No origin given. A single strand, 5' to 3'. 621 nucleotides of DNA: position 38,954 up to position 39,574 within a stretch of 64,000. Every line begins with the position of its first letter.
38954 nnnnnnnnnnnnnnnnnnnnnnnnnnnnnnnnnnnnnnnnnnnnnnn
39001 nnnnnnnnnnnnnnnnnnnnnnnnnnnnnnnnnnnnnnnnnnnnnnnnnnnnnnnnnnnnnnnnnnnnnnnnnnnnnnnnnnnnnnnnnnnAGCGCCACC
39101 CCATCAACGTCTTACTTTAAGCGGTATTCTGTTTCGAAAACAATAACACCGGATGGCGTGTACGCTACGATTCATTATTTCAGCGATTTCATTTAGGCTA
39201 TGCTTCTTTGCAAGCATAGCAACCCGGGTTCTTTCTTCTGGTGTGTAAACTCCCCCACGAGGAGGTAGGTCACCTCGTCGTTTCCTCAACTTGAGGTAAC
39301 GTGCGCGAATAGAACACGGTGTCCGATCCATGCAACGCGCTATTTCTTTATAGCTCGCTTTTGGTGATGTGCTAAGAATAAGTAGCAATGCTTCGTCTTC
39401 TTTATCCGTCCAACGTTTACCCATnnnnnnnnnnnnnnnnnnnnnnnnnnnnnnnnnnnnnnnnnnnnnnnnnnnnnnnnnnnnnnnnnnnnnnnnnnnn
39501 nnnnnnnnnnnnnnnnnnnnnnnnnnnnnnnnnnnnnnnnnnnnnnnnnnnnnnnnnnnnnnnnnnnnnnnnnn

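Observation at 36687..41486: Tandem array of six Myb/SANT-like HTH paralogs in one operon with NAD-ligase and a GNAT acetyltransferase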

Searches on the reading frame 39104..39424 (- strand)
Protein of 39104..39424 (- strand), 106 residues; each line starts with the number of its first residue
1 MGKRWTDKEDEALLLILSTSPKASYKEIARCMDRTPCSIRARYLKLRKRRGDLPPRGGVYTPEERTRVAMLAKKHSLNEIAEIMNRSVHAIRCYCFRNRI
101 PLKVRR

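Call 3: search_protein_families(library=pfam, proteins=[window:39104-39424:-], max_evalue=1)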
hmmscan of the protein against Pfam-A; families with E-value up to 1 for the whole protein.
window:39104-39424:- (106 aa): 15 families
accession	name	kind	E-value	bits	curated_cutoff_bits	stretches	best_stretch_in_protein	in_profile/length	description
PF00249.37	Myb_DNA-binding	-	3.2e-08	34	24.4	1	3-46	2-45/46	Myb-like DNA-binding domain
PF13921.12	Myb_DNA-bind_6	-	4.7e-08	33.5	22.9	1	5-48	1-45/60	Myb-like DNA-binding domain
PF13384.12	HTH_23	-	2e-05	24.7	24.6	2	63-92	5-35/50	Homeodomain-like domain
PF13936.12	HTH_38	-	2.1e-05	24.6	27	1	62-88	7-34/44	Helix-turn-helix domain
PF08281.18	Sigma70_r4_2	-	0.001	19.1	25.7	1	74-92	26-44/54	Sigma-70, region 4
PF04545.22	Sigma70_r4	-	0.0027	17.6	24.1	0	74-92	20-38/50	Sigma-70, region 4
PF13565.12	HTH_32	-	0.0038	18.2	33.7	0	44-84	17-56/73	Homeodomain-like domain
PF13518.12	HTH_28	-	0.016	15.7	25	0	65-88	2-26/52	Helix-turn-helix domain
PF13404.12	HTH_AsnC-type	-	0.02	15.1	27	1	7-47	2-42/42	AsnC-type helix-turn-helix domain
PF11427.14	HTH_Tnp_Tc3_1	-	0.026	14.8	21.1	1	69-94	15-40/50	Tc3 transposase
PF12728.13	HTH_17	-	0.11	13.2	27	0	77-104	4-32/51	Helix-turn-helix domain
PF08279.18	HTH_11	-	0.17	12.3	25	0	71-92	9-33/55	HTH domain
PF13542.12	HTH_Tnp_ISL3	-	0.17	11.8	27.4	0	60-91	12-43/51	Helix-turn-helix domain of transposase family ISL3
PF11626.13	Rap1_C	-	0.21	12.1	24.2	0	5-45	48-84/84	TRF2-interacting telomeric protein/Rap1 - C terminal domain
PF25212.1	HVO_A0114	-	0.26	11.5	27.6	0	12-36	26-50/84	HVO_A0114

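Call 4: search_protein_families(library=phrogs, proteins=[window:39104-39424:-], max_evalue=0.1)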
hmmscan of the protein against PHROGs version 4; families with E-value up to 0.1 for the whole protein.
window:39104-39424:- (106 aa): 12 families
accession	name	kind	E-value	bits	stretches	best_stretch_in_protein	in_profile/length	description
phrog_323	-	transcription regulation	7.4e-18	66.2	1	3-105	95-195/319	transcriptional regulator, D5-like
phrog_664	-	DNA, RNA and nucleotide metabolism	0.00021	22.2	1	16-100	46-126/210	DNA binding protein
phrog_31591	-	DNA, RNA and nucleotide metabolism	0.00062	20.8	1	1-52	1-50/136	HTH DNA binding protein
phrog_8446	-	DNA, RNA and nucleotide metabolism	0.0017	19.1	1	10-103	16-101/211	HNH endonuclease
phrog_1891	-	DNA, RNA and nucleotide metabolism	0.0035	17.8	1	5-90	4-82/255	HNH endonuclease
phrog_20648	-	DNA, RNA and nucleotide metabolism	0.0087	16.3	0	64-98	196-230/311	dCMP deaminase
phrog_11013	-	unknown function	0.019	15.8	0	2-50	30-75/87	-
phrog_1123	-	unknown function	0.022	15.6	0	9-50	33-74/112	-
phrog_32460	-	unknown function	0.027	15.2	1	3-50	156-201/210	-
phrog_14101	-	transcription regulation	0.047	15.3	0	3-48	5-49/103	transcriptional regulator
phrog_16121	-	unknown function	0.074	14.3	0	3-44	3-41/124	-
phrog_6058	-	unknown function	0.075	13.8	0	66-95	16-45/113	-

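Call 13: find_homologous_proteins(query=A1, max_evalue=0.001)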
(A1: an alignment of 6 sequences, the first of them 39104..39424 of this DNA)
Query A1 (6 sequences) (106 aa, profile of the alignment): 44 proteins with E <= 0.001 among 2198 candidates.
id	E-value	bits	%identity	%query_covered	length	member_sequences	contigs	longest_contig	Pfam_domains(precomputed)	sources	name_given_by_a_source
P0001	7.3e-63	229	30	91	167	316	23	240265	PF13921.13,PF08281.19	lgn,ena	-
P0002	2.8e-62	227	23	80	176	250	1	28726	-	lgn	-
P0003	2.2e-61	224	23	80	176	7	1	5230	-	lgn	-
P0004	6.0e-58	213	30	91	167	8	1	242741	PF08281.19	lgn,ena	-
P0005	9.7e-56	206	24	80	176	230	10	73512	-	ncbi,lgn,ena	-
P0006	3.7e-53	198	27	90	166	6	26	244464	-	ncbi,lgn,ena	-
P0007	4.7e-43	165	30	42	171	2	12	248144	PF13921.13,PF08281.19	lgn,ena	-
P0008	1.9e-42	163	34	42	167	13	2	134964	PF13404.13,PF08281.19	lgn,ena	-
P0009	2.9e-42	162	25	92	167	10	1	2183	PF08281.19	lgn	-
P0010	5.9e-41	158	36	37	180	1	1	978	-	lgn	-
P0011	1.2e-39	154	29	91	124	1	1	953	PF08281.19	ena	-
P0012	8.5e-33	131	93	100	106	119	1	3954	PF00249.38,PF13921.13,PF13936.13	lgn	-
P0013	1.3e-32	131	91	100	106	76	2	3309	PF00249.38,PF13921.13,PF13384.13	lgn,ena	-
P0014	1.5e-32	130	27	92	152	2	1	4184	PF01418.24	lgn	-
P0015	2.5e-32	130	27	86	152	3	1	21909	PF08281.19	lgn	-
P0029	1.5e-11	62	29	87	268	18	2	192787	PF00249.38,PF13921.13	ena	-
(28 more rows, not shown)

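Call 14: find_encoding_contigs(protein=P0007, flank=8000, max_places=4)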
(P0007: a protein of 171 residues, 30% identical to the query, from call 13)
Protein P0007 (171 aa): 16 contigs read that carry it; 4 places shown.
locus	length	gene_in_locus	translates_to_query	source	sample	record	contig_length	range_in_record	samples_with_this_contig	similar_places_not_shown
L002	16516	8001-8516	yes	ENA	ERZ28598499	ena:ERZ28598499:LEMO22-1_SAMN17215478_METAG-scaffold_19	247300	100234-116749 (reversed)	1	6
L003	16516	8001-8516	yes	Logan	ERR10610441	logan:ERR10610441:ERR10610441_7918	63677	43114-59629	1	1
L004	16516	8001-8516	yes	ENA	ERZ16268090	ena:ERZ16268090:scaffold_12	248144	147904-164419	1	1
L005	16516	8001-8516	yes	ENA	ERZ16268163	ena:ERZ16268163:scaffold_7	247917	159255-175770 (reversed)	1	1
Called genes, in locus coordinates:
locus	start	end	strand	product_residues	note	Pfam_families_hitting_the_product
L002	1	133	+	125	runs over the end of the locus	-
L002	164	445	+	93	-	-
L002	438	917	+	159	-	PF14081:DUF4262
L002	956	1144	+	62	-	-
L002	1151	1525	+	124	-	-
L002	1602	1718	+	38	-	-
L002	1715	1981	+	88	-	-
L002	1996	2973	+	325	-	-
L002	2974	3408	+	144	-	-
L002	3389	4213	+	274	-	PF02086:MethyltransfD12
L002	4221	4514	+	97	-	-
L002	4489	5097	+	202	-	-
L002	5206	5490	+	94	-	-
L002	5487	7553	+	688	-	PF22745:Nlig-Ia, PF01653:DNA_ligase_aden, PF03120:OB_DNA_ligase, PF03119:DNA_ligase_ZBD, PF12826:HHH_2, PF14520:HHH_5, PF00533:BRCT, PF12738:PTCB-BRCT, +1 more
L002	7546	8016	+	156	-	PF08279:HTH_11 (faint), PF13404:HTH_AsnC-type (faint), PF13412:HTH_24 (faint), PF08281:Sigma70_r4_2 (faint), PF13384:HTH_23 (faint)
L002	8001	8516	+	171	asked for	PF08281:Sigma70_r4_2 (faint), PF13921:Myb_DNA-bind_6 (faint)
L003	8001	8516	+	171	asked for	PF08281:Sigma70_r4_2 (faint), PF13921:Myb_DNA-bind_6 (faint)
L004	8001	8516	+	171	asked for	PF08281:Sigma70_r4_2 (faint), PF13921:Myb_DNA-bind_6 (faint)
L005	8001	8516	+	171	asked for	PF08281:Sigma70_r4_2 (faint), PF13921:Myb_DNA-bind_6 (faint)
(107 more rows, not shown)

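Call 15: find_encoding_contigs(protein=P0029, flank=8000, max_places=3)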
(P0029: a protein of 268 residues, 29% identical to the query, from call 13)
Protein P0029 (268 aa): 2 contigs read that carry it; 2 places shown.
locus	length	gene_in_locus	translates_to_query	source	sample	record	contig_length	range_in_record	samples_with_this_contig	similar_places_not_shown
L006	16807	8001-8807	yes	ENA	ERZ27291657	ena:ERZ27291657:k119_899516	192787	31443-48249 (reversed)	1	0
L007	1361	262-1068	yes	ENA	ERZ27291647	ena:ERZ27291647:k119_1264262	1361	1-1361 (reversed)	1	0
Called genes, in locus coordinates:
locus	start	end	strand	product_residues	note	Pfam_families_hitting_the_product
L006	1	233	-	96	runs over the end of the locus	-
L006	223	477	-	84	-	-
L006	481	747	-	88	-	-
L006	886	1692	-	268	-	-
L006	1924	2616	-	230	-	PF18847:LPD29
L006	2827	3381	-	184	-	-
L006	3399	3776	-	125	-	-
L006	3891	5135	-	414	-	PF07275:ArdA (weak)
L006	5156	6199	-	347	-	-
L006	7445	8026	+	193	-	-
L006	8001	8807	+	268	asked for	PF00249:Myb_DNA-binding (faint), PF13921:Myb_DNA-bind_6 (weak)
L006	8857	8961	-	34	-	-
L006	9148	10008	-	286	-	PF15738:YafQ_toxin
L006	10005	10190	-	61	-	-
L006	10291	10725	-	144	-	-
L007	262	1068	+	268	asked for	PF00249:Myb_DNA-binding (faint), PF13921:Myb_DNA-bind_6 (weak)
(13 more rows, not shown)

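Call 17: find_encoding_contigs(protein=P0006, flank=6000, max_places=4)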
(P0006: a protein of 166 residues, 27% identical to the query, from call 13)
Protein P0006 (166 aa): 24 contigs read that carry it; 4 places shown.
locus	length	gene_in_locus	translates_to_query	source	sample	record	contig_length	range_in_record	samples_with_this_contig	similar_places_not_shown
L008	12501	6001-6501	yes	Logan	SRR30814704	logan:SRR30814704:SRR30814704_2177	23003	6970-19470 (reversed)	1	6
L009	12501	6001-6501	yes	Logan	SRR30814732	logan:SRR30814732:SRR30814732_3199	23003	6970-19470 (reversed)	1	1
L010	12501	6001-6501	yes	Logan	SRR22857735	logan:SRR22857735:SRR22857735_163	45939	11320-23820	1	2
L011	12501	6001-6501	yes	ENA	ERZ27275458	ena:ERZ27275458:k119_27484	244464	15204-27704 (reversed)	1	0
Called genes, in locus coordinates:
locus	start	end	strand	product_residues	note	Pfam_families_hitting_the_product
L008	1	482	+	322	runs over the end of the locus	-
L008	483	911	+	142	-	-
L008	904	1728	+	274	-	PF02086:MethyltransfD12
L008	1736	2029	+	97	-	-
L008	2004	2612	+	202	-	-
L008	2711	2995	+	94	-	-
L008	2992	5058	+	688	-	PF22745:Nlig-Ia, PF01653:DNA_ligase_aden, PF03120:OB_DNA_ligase, PF03119:DNA_ligase_ZBD (weak), PF12826:HHH_2, PF14520:HHH_5, PF00533:BRCT, PF12738:PTCB-BRCT (weak)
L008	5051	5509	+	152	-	PF00249:Myb_DNA-binding (weak), PF13921:Myb_DNA-bind_6 (faint), PF13384:HTH_23 (faint), PF13404:HTH_AsnC-type (faint), PF13412:HTH_24 (faint), PF08281:Sigma70_r4_2 (faint)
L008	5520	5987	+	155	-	PF08281:Sigma70_r4_2 (weak), PF13384:HTH_23 (faint), PF13518:HTH_28 (faint)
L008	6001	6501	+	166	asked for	-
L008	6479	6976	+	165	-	PF08281:Sigma70_r4_2 (faint)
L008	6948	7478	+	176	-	-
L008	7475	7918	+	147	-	-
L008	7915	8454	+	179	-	PF00583:Acetyltransf_1, PF13673:Acetyltransf_10, PF13508:Acetyltransf_7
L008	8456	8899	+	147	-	-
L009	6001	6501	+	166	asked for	-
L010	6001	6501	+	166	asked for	-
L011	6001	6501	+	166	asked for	-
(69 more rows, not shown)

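Call 18: find_encoding_contigs(protein=P0004, flank=6000, max_places=2)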
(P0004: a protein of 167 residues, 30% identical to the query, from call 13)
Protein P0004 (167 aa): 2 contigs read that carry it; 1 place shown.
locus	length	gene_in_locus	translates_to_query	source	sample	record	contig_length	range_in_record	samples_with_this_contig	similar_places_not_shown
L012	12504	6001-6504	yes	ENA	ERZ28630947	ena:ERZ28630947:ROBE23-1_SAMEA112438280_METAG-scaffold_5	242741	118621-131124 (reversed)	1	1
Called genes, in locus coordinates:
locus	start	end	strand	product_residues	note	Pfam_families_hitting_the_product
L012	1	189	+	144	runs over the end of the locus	-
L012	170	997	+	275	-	PF02086:MethyltransfD12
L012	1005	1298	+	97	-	-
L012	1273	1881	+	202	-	-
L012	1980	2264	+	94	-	-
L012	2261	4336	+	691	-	PF22745:Nlig-Ia, PF01653:DNA_ligase_aden, PF03120:OB_DNA_ligase, PF03119:DNA_ligase_ZBD (weak), PF12826:HHH_2, PF14520:HHH_5, PF00533:BRCT, PF12738:PTCB-BRCT (weak)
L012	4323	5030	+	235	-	-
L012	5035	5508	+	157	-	PF04545:Sigma70_r4 (faint), PF08281:Sigma70_r4_2 (faint), PF13384:HTH_23 (faint)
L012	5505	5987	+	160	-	PF08281:Sigma70_r4_2 (faint), PF13384:HTH_23 (faint), PF13518:HTH_28 (faint)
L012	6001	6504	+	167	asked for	PF08281:Sigma70_r4_2 (faint)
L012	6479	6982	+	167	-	-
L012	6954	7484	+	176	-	-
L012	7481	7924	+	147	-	-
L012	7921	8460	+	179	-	PF00583:Acetyltransf_1, PF13673:Acetyltransf_10, PF13508:Acetyltransf_7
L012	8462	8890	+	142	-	-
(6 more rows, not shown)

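Call 78: search_protein_families(library=padloc, proteins=[window:39104-39424:-], max_evalue=0.01)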
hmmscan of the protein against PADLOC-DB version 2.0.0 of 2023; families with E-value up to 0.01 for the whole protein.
window:39104-39424:- (106 aa): 0 families

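Call 91: search_protein_families(library=ncbifam, proteins=[window:39104-39424:-], max_evalue=0.01)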
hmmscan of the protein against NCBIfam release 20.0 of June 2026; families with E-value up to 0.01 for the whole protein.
window:39104-39424:- (106 aa): 4 families
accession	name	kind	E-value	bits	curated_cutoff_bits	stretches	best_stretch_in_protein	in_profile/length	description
TIGR02984.1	Sig-70_plancto1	subfamily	0.0013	18.3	183.75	0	15-45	149-179/189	RNA polymerase sigma-70 factor, Planctomycetaceae-specific subfamily 1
TIGR02957.1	SigX4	subfamily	0.0018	17.6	323.25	0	12-81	114-183/281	RNA polymerase sigma-70 factor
TIGR02950.1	SigM_subfam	subfamily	0.0039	17.1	147.95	0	62-103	112-155/159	RNA polymerase sigma factor, SigM family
TIGR02939.1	RpoE_Sigma70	equivalog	0.0045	17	236.15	0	75-100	155-180/190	RNA polymerase sigma factor RpoE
